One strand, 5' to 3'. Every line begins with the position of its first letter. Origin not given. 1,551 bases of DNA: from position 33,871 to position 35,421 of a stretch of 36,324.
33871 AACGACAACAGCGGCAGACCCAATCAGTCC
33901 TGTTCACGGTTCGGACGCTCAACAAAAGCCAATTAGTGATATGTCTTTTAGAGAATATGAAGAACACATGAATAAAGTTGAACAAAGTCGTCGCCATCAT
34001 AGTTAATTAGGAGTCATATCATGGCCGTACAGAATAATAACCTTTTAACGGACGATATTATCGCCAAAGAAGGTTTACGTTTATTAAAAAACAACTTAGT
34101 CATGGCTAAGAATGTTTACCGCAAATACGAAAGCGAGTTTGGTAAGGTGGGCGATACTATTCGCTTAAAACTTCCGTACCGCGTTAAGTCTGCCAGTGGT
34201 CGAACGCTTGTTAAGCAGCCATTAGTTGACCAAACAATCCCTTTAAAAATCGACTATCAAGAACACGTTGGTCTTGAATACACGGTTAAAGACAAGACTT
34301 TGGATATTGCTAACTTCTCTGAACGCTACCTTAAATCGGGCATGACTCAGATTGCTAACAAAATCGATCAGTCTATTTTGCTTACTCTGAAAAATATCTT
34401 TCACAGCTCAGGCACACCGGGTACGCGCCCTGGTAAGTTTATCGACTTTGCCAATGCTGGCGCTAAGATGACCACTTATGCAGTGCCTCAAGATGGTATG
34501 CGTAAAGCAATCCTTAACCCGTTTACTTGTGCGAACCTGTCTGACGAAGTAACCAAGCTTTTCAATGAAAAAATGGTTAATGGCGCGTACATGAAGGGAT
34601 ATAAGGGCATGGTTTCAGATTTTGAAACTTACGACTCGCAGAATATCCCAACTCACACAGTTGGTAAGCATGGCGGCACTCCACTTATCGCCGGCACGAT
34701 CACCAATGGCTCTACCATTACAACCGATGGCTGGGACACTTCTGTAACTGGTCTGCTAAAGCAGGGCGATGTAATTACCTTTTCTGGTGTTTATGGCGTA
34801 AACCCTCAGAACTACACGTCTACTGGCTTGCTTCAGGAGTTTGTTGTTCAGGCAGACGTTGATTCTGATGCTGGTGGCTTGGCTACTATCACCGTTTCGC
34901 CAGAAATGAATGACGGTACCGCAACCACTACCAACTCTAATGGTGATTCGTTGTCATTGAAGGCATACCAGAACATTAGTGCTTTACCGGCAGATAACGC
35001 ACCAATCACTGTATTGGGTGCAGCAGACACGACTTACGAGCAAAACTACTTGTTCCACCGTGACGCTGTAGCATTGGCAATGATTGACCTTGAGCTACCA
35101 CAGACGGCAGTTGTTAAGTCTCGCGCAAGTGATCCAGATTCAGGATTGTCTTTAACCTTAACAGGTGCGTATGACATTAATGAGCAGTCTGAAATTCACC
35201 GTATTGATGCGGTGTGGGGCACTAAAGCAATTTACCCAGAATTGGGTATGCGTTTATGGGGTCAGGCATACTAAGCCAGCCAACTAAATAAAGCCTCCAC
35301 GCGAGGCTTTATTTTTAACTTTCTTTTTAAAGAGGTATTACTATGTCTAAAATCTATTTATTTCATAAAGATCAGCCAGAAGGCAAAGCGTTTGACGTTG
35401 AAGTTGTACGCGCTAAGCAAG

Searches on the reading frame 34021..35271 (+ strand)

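Call 14: search_protein_families(library=phrogs, proteins=[window:34021-35271:+], max_evalue=0.001)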
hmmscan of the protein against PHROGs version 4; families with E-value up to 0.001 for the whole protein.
window:34021-35271:+ (417 aa): 2 families
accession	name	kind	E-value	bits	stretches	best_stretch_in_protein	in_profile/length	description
phrog_283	-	head and packaging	5.8e-91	306.7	1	5-414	2-383/385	major head protein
phrog_1302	-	tail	1.8e-08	35.1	1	191-304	64-161/201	distal tail protein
